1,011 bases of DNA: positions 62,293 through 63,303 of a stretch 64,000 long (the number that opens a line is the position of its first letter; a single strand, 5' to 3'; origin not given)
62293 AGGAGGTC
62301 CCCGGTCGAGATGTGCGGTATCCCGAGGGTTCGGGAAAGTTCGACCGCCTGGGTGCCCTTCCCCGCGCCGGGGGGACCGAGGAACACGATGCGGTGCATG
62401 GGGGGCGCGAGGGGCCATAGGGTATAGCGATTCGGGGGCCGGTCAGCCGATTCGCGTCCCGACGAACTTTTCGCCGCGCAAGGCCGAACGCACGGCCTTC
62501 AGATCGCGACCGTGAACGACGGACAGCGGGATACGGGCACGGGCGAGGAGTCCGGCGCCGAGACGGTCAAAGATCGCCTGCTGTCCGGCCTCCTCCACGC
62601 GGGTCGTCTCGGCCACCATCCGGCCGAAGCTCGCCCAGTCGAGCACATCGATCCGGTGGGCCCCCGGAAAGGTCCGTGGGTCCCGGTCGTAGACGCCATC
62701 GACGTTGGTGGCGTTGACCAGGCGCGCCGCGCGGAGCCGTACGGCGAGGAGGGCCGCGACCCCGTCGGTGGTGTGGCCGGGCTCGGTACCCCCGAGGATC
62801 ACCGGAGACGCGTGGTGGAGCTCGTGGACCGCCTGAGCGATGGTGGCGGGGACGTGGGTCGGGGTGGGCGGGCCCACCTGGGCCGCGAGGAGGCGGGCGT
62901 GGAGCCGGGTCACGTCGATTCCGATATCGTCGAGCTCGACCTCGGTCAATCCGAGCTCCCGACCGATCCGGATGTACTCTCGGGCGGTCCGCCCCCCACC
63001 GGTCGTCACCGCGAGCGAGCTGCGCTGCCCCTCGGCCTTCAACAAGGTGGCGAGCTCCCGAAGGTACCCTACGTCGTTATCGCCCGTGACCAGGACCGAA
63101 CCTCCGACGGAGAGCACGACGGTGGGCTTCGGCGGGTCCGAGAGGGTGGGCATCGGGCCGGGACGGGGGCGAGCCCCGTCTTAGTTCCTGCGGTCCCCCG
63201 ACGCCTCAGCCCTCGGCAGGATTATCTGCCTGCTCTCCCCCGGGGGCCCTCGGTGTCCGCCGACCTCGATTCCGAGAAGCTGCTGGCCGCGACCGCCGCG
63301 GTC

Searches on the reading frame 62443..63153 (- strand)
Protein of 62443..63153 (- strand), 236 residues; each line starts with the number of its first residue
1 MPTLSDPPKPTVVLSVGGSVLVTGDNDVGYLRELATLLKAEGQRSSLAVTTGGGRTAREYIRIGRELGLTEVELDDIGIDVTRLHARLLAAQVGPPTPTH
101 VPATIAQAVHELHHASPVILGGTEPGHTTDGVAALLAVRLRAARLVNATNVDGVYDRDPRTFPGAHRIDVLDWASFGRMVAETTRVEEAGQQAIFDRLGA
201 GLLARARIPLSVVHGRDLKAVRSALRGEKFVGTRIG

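Call 80: search_protein_families(library=pfam, proteins=[window:62443-63153:-], max_evalue=0.0001)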
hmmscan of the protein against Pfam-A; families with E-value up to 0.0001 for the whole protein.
window:62443-63153:- (236 aa): 1 family
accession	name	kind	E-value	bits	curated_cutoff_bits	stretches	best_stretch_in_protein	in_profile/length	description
PF00696.33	AA_kinase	-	1.3e-23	84.4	24.9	1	11-178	2-202/234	Amino acid kinase family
